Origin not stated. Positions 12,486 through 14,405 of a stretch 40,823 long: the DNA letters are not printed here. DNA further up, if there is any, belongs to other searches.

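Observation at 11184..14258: Opine-dehydrogenase-like gene coupled to a 540-aa B12-domain protein of unknown function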

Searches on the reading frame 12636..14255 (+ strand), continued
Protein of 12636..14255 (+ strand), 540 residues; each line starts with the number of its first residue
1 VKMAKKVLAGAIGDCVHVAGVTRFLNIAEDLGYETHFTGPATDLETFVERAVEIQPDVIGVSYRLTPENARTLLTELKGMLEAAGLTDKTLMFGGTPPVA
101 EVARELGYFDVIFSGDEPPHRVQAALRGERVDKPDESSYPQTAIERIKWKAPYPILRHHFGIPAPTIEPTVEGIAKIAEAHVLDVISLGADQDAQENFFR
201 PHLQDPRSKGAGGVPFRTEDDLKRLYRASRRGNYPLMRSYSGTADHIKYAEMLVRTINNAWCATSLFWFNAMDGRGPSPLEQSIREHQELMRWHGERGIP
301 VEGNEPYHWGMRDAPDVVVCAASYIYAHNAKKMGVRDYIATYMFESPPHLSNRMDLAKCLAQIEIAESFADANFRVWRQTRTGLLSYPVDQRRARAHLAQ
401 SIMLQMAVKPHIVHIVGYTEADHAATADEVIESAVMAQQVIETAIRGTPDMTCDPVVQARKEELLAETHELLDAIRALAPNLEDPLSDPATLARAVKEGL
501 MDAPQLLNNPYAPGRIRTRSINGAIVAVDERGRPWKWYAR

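Call 40: find_homologous_proteins(query=P0247)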
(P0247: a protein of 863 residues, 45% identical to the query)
Query P0247 (863 aa): 6734 proteins with E <= 0.001 among 8000 candidates; the best 120 are listed.
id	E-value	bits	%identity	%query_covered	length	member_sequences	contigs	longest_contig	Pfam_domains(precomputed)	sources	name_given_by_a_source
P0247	0.0e+0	1954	100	100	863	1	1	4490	PF02955.22,PF06368.18,PF08443.17,PF02310.25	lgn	-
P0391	3.8e-178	613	55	59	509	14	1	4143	PF02310.25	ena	-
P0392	1.6e-177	611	56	58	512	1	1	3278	PF02310.25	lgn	-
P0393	1.1e-175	604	55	58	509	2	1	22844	PF02310.25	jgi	-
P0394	5.5e-175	602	53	58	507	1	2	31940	PF06368.18,PF02310.25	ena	-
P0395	6.0e-175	602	55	59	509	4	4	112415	PF02310.25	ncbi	-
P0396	6.2e-175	602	53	58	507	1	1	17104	PF02310.25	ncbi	-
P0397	7.1e-175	602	55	58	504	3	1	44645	PF02310.25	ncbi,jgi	ncbi:MAG: cobalamin-dependent protein [Candidatus Heimdallarchaeaceae archaeon]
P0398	1.5e-174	601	54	58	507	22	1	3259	PF02310.25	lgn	-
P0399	5.0e-174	599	54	58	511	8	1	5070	PF02310.25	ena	-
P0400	1.1e-173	598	55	58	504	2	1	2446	PF02310.25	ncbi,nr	ncbi:MAG: cobalamin-dependent protein [Candidatus Heimdallarchaeota archaeon]|nr:cobalamin-dependent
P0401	3.1e-173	596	56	57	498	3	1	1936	PF02310.25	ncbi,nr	ncbi:MAG: cobalamin-dependent protein, partial [Candidatus Heimdallarchaeota archaeon]|nr:cobalamin-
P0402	3.7e-173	596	54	58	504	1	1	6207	PF02310.25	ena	-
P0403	8.5e-173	595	55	54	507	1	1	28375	PF02310.25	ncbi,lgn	ncbi:MAG: cobalamin-dependent protein [Candidatus Thorarchaeota archaeon]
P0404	2.0e-170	587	53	58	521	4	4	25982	PF02310.25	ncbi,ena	-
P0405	1.5e-167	578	54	58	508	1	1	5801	PF06368.18,PF02310.25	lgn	-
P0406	3.3e-167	576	53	58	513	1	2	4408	PF02310.25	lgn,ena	-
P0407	4.1e-167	576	55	56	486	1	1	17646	PF02310.25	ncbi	-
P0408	9.3e-166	572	49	60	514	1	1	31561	PF06368.18,PF02310.25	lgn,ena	-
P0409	1.4e-165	571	52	58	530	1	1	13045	PF02310.25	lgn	-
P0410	7.4e-162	559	50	60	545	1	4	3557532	PF06368.18,PF02310.25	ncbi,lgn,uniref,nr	ncbi:methionine synthase [Anoxybacter fermentans]|uniref:Methionine synthase n=1 Tax=Anoxybacter fer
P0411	2.9e-161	557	50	60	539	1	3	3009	PF06368.18,PF02310.25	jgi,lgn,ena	-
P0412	2.1e-158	547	49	60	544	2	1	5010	PF02310.25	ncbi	-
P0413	1.4e-157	545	51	59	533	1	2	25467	PF02310.25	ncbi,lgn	ncbi:MAG: methionine synthase [Candidatus Nanoarchaeia archaeon]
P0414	2.8e-157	544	49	60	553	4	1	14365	PF06368.18,PF02310.25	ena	-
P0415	1.0e-156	542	48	62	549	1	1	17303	PF02310.25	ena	-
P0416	2.8e-156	540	52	60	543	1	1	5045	PF02310.25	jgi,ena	-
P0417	6.2e-156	539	49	60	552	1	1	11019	PF02310.25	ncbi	-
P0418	1.9e-155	537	48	60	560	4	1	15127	PF06368.18,PF02310.25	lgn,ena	-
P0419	2.8e-155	537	48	60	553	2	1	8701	PF02310.25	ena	-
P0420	8.2e-155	535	47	61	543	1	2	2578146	PF06368.18,PF02310.25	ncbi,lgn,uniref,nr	ncbi:cobalamin-dependent protein [Halothermothrix orenii]|uniref:Cobalamin B12-binding domain protei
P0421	1.8e-154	534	45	63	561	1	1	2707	PF02310.25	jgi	-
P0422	2.9e-154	534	49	60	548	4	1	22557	PF02310.25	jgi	-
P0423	4.4e-154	533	48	60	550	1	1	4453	PF06368.18,PF02310.25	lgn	-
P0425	9.0e-154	532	50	60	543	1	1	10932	PF02310.25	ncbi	-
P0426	1.2e-153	532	48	60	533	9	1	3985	PF02310.25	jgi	jgi:methylmalonyl-CoA mutase cobalamin-binding subunit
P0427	1.4e-153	531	48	60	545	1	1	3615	PF02310.25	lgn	-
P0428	2.7e-153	530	48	60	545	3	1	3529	PF02310.25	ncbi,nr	ncbi:TPA: cobalamin B12-binding domain-containing protein [Candidatus Poribacteria bacterium]|nr:cob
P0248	6.6e-153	529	49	61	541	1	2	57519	PF02310.25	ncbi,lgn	-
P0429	8.4e-153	529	49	60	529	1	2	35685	PF02310.25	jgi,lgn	-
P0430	3.3e-152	527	48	60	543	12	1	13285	PF02310.25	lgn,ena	-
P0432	5.2e-152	526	46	62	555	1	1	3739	PF02310.25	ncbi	ncbi:MAG: cobalamin-dependent protein [Candidatus Poribacteria bacterium]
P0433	5.3e-152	526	47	60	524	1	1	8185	PF02310.25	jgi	jgi:methylmalonyl-CoA mutase cobalamin-binding subunit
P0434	7.9e-152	526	46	60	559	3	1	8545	PF02310.25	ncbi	-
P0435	9.2e-152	525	47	60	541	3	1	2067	PF02310.25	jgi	-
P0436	1.7e-151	524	47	60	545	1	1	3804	PF06368.18,PF02310.25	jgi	jgi:methylmalonyl-CoA mutase cobalamin-binding subunit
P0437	1.8e-151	524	47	60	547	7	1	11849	PF06368.18,PF02310.25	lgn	-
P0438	6.7e-151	522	46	63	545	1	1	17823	PF02310.25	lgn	-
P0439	7.3e-151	522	48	60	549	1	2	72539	PF02310.25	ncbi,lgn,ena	-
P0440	9.5e-151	522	46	63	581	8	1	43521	PF06368.18,PF02310.25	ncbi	ncbi:MAG: methionine synthase [Promethearchaeia archaeon]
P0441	1.0e-150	522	46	60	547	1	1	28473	PF02310.25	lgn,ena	-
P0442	1.1e-150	522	47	60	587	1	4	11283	PF02310.25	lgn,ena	-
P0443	1.5e-150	521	45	65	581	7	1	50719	PF06368.18,PF02310.25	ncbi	ncbi:MAG: methionine synthase [Promethearchaeota archaeon]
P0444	1.6e-150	521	46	60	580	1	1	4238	PF06368.18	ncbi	ncbi:MAG: methionine synthase [Candidatus Heimdallarchaeota archaeon]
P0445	3.4e-150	520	45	63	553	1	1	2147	PF02310.25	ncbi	-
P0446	3.7e-150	520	45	60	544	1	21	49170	PF02310.25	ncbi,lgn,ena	-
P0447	3.8e-150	520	48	60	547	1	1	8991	PF02310.25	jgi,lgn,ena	-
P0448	5.0e-150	520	45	60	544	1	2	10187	PF02310.25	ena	-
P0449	5.4e-150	519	47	60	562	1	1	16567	PF02310.25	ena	-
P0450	6.0e-150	519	49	60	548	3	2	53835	PF02310.25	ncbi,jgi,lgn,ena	-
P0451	6.9e-150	519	46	60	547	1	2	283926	PF02310.25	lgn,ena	-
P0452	8.3e-150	519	47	60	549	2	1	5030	PF06368.18,PF02310.25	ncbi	-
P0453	9.1e-150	519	46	60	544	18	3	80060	PF06368.18,PF02310.25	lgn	-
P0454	9.4e-150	519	47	60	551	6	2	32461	PF02310.25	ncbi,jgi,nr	ncbi:MAG: methionine synthase [Chloroflexi bacterium]|nr:methionine synthase [Chloroflexota bacteriu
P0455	1.2e-149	518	46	61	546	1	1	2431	PF02310.25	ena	-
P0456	1.3e-149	518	47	60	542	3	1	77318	PF02310.25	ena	-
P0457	1.4e-149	518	46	60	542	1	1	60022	PF02310.25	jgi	jgi:methylmalonyl-CoA mutase cobalamin-binding subunit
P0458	1.5e-149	518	45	60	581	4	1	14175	PF02310.25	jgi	-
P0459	1.5e-149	518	46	60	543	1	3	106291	PF06368.18,PF02310.25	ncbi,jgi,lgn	-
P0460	1.5e-149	518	46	60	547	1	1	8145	PF06368.18,PF02310.25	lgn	-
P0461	1.7e-149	518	46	60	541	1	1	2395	PF02310.25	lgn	-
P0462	1.7e-149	518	47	60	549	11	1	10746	PF02310.25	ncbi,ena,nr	ncbi:MAG: methionine synthase [Firmicutes bacterium]|nr:methionine synthase [Bacillota bacterium]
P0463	1.8e-149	518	46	60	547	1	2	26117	PF02310.25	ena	-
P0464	1.8e-149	518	46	60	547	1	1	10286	PF02310.25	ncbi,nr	ncbi:MAG: cobalamin B12-binding domain-containing protein [Halanaerobiales bacterium]|nr:cobalamin B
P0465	2.1e-149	517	46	60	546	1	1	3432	PF06368.18,PF02310.25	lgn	-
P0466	2.2e-149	517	46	60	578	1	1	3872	PF06368.18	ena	-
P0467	2.4e-149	517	45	63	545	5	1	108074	PF02310.25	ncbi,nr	ncbi:MAG: cobalamin B12-binding domain-containing protein [Anaerolineales bacterium]|nr:cobalamin B1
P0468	2.6e-149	517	45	60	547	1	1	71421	PF02310.25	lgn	-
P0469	2.7e-149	517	46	60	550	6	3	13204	PF02310.25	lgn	-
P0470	2.8e-149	517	47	60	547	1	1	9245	PF02310.25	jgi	-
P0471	2.8e-149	517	46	62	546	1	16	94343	PF02310.25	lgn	-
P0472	3.1e-149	517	46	62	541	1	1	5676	PF02310.25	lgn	-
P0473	3.4e-149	517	47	60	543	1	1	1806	PF02310.25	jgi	jgi:methylmalonyl-CoA mutase cobalamin-binding subunit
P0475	3.6e-149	517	47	60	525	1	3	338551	PF02310.25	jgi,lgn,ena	-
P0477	3.7e-149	517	46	60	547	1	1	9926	PF02310.25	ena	-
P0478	4.2e-149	517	47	63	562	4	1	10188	PF02310.25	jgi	-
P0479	4.2e-149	516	47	60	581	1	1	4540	PF06368.18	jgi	jgi:glutamate mutase epsilon subunit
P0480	4.6e-149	516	47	60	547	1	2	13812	PF02310.25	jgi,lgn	jgi:methylmalonyl-CoA mutase cobalamin-binding subunit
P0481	5.1e-149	516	47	60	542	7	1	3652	PF02310.25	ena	-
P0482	5.8e-149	516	47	60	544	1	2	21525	PF02310.25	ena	-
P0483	6.2e-149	516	47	60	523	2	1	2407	PF02310.25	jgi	jgi:methylmalonyl-CoA mutase cobalamin-binding subunit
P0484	6.7e-149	516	47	60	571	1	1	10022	PF02310.25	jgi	jgi:methylmalonyl-CoA mutase cobalamin-binding subunit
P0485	6.9e-149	516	47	60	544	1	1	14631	PF02310.25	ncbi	ncbi:MAG TPA: cobalamin B12-binding domain-containing protein [Anaerolineales bacterium]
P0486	6.9e-149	516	47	60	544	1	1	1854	PF02310.25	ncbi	-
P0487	7.5e-149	516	46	60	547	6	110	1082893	PF02310.25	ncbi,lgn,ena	ncbi:MAG: cobalamin B12-binding domain-containing protein [Halanaerobiales bacterium]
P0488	7.7e-149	516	47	60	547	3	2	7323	PF02310.25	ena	-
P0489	8.1e-149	516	45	61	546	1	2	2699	PF02310.25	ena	-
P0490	8.4e-149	516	48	60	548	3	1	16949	PF02310.25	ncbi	-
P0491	8.4e-149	516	46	61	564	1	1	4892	PF02310.25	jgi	jgi:methylmalonyl-CoA mutase cobalamin-binding subunit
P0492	8.4e-149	516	45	60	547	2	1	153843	PF02310.25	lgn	-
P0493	9.7e-149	515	45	60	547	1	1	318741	PF02310.25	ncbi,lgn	-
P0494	1.0e-148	515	47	60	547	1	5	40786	PF02310.25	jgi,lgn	jgi:methylmalonyl-CoA mutase cobalamin-binding subunit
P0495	1.1e-148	515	46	62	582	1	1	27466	PF06368.18,PF02310.25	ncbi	ncbi:MAG: methionine synthase [Promethearchaeota archaeon]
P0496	1.2e-148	515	46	60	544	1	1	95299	PF02310.25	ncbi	-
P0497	1.2e-148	515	47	60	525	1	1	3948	PF02310.25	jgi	jgi:methylmalonyl-CoA mutase cobalamin-binding subunit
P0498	1.3e-148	515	46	60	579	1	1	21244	PF02310.25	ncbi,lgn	ncbi:MAG: methionine synthase [Promethearchaeota archaeon]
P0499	1.4e-148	515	47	59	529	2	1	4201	PF06368.18,PF02310.25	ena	-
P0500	1.4e-148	515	46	60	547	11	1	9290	PF02310.25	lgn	-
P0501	1.4e-148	515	44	64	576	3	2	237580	PF06368.18,PF02310.25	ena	-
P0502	1.6e-148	515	46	62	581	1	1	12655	PF06368.18,PF02310.25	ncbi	-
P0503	1.6e-148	515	45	60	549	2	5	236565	PF06368.18,PF02310.25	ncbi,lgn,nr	ncbi:MAG: hypothetical protein PWR10_53 [Halanaerobiales bacterium]|nr:hypothetical protein [Halanae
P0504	1.6e-148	515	46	60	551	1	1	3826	PF02310.25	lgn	-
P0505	1.6e-148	515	45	63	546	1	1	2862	PF02310.25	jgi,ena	-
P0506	1.9e-148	514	46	62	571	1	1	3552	PF02310.25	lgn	-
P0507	1.9e-148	514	46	62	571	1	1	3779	PF02310.25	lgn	-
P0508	2.0e-148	514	46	62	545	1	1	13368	PF02310.25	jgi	jgi:methylmalonyl-CoA mutase cobalamin-binding subunit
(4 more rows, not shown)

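Call 41: find_encoding_contigs(protein=P0420, flank=8000, max_places=1)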
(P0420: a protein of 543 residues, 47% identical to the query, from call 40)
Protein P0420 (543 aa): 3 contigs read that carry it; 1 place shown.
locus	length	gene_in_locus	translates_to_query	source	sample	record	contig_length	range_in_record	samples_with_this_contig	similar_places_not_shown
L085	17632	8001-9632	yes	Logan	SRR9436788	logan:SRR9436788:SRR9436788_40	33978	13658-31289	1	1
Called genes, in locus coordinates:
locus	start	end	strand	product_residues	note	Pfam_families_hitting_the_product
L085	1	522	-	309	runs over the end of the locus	PF03851:UvdE, PF01261:AP_endonuc_2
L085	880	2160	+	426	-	PF00128:Alpha-amylase, PF14701:hDGE_amylase, PF14871:GHL6 (weak)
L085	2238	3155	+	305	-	PF00294:PfkB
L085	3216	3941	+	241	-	PF00149:Metallophos, PF12850:Metallophos_2 (weak)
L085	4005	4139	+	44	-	-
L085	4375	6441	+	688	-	PF00009:GTP_EFTU, PF22042:EF-G_D2, PF03144:GTP_EFTU_D2, PF14492:EFG_III, PF03764:EFG_IV, PF00679:EFG_C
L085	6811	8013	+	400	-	PF01210:NAD_Gly3P_dh_N, PF02558:ApbA, PF03446:NAD_binding_2, PF03807:F420_oxidored (weak), PF02317:Octopine_DH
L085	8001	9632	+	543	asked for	PF02310:B12-binding, PF06368:Met_asp_mut_E (weak)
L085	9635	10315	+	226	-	PF00027:cNMP_binding, PF13545:HTH_Crp_2, PF00325:Crp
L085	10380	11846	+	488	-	PF20154:LNT_N, PF00795:CN_hydrolase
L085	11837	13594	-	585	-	PF05833:NFACT_N, PF05670:NFACT-R_1, PF18297:NFACT-R_2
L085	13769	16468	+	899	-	PF00690:Cation_ATPase_N, PF00122:E1-E2_ATPase, PF00702:Hydrolase, PF13246:Cation_ATPase, PF00689:Cation_ATPase_C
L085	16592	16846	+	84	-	PF04025:RemA-like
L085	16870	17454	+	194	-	PF00625:Guanylate_kin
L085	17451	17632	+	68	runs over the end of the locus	PF01192:RNA_pol_Rpb6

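Call 42: find_encoding_contigs(protein=P0410, flank=8000, max_places=1)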
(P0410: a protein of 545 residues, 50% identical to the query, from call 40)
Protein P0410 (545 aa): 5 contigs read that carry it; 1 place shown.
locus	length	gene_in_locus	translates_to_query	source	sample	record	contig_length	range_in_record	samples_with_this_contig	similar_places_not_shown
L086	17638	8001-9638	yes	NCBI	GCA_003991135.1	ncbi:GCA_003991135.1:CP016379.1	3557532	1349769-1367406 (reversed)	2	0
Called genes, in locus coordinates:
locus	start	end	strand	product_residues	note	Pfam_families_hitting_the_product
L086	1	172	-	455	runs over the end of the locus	PF00850:Hist_deacetyl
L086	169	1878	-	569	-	PF05378:Hydant_A_N, PF01968:Hydantoinase_A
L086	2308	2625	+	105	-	PF03819:MazG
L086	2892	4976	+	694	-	PF00009:GTP_EFTU, PF03144:GTP_EFTU_D2, PF22042:EF-G_D2, PF14492:EFG_III, PF03764:EFG_IV, PF00679:EFG_C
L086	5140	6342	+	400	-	PF14690:Zn_ribbon_ISL3, PF13542:HTH_Tnp_ISL3, PF01610:DDE_Tnp_ISL3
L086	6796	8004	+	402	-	PF01210:NAD_Gly3P_dh_N (weak), PF02558:ApbA (weak), PF03446:NAD_binding_2 (weak), PF02317:Octopine_DH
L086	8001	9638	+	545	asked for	PF02310:B12-binding, PF06368:Met_asp_mut_E (weak)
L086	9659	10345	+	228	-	PF00027:cNMP_binding, PF13545:HTH_Crp_2, PF00325:Crp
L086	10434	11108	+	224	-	PF01077:NIR_SIR, PF12837:Fer4_6 (faint), PF12797:Fer4_2 (faint), PF00037:Fer4 (weak), PF13237:Fer4_10 (weak), PF14697:Fer4_21 (weak), PF12838:Fer4_7, PF13187:Fer4_9 (weak)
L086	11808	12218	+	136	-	-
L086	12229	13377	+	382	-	PF12704:MacB_PCD, PF02687:FtsX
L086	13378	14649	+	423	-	PF02687:FtsX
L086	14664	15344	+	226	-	PF02463:SMC_N (faint), PF00005:ABC_tran, PF13304:AAA_21 (faint)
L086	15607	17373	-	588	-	PF05833:NFACT_N, PF05670:NFACT-R_1, PF18297:NFACT-R_2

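Call 43: find_encoding_contigs(protein=P0397, flank=8000, max_places=1)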
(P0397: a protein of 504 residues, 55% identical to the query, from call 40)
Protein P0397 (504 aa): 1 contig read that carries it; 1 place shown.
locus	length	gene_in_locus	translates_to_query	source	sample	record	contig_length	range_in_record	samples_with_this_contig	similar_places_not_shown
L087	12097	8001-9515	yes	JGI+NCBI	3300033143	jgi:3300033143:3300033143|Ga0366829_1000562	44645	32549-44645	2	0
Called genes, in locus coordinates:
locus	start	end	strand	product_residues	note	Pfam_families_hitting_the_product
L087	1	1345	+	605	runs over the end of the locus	PF00664:ABC_membrane, PF00005:ABC_tran, PF02463:SMC_N (faint)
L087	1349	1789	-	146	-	-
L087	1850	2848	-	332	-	PF04909:Amidohydro_2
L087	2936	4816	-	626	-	PF05048:NosD, PF13229:Beta_helix, PF05048:NosD, PF13229:Beta_helix, PF05048:NosD (weak), PF13229:Beta_helix, PF05048:NosD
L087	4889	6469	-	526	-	PF06253:MTTB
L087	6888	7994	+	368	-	PF01210:NAD_Gly3P_dh_N, PF02558:ApbA (weak), PF03446:NAD_binding_2 (weak), PF03807:F420_oxidored (weak), PF02317:Octopine_DH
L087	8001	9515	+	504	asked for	PF02310:B12-binding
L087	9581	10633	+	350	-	-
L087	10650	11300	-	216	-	PF02965:Met_synt_B12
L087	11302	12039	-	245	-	PF02574:S-methyl_trans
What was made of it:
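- In one Heimdallarchaeal locus the pair is flanked by MttB, Met_synt_B12 and S-methyl_trans genes (call 43).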

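Call 44: fold_search(model_id=the predicted structure, library=pdb)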
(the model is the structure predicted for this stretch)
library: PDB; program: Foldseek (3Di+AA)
matches with E <= 10: 1517; with E <= 0.001: 52
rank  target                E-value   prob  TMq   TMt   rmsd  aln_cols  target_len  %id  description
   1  1cb7_B                2.8e-12  1.00  0.50  0.56   7.3       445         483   13  GLUTAMATE MUTASE FROM CLOSTRIDIUM COCHLEARIUM RECONSTITUTED WITH METHYL-COBALAMIN (released 2000-02-28)
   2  6h9e_B                4.5e-12  1.00  0.50  0.55   7.4       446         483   14  Structure of glutamate mutase reconstituted with homo-coenzyme B12 (released 2019-08-14)
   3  3kp0_A                2.9e-08  1.00  0.46  0.43   7.9       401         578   15  Crystal Structure of ORNITHINE 4,5 AMINOMUTASE in complex with 2,4-diaminobutyrate (DAB) (Aerobic) (released 2010-01-26)
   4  1xrs_A                3.6e-08  1.00  0.44  0.46  16.8       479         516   15  Crystal structure of Lysine 5,6-Aminomutase in complex with PLP, cobalamin, and 5'-deoxyadenosine (released 2004-11-09)
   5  8t0v_A                2.0e-07  1.00  0.44  0.45  16.0       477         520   16  Closed state of lysine 5,6-aminomutase from Thermoanaerobacter tengcongensis (released 2024-07-03)
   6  3kow_B                2.1e-07  1.00  0.47  0.36   8.0       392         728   15  Crystal Structure of ornithine 4,5 aminomutase backsoaked complex (released 2010-01-26)
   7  3kow_A                2.5e-07  1.00  0.45  0.35  10.0       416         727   13  Crystal Structure of ornithine 4,5 aminomutase backsoaked complex (released 2010-01-26)
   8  9q1a_C                2.8e-07  1.00  0.45  0.46  20.4       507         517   15  Open state of lysine 5,6-aminomutase from Thermoanaerobacter tengcongensis (released 2025-09-03)
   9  3kp1_A                1.6e-06  1.00  0.46  0.35   9.6       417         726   15  Crystal structure of ornithine 4,5 aminomutase (Resting State) (released 2010-01-26)
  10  8gju_L                3.4e-06  1.00  0.40  0.33  11.8       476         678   14  Crystal structure of human methylmalonyl-CoA mutase (MMUT) in complex with methylmalonic acidemia type A protein (MMAA (released 2023-08-09)
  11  4r3u_A                4.0e-06  1.00  0.41  0.40  18.0       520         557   15  Crystal structure of 2-Hydroxyisobutyryl-CoA Mutase (released 2015-03-11)
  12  9q1a_B                4.5e-06  1.00  0.21  0.43   2.6       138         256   27  Open state of lysine 5,6-aminomutase from Thermoanaerobacter tengcongensis (released 2025-09-03)
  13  4r3u_B                4.7e-06  1.00  0.40  0.39  18.0       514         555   14  Crystal structure of 2-Hydroxyisobutyryl-CoA Mutase (released 2015-03-11)
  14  8gju_J                5.5e-06  1.00  0.39  0.32  12.4       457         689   14  Crystal structure of human methylmalonyl-CoA mutase (MMUT) in complex with methylmalonic acidemia type A protein (MMAA (released 2023-08-09)
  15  8gju_K                8.9e-06  1.00  0.41  0.33  11.4       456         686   14  Crystal structure of human methylmalonyl-CoA mutase (MMUT) in complex with methylmalonic acidemia type A protein (MMAA (released 2023-08-09)
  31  4jgi_B                1.7e-04  1.00  0.21  0.52   2.3       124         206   25  1.5 Angstrom crystal structure of a novel cobalamin-binding protein from Desulfitobacterium hafniense DCB-2 (released 2013-08-07)
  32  4jgi_A                1.7e-04  1.00  0.21  0.53   2.3       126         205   24  1.5 Angstrom crystal structure of a novel cobalamin-binding protein from Desulfitobacterium hafniense DCB-2 (released 2013-08-07)
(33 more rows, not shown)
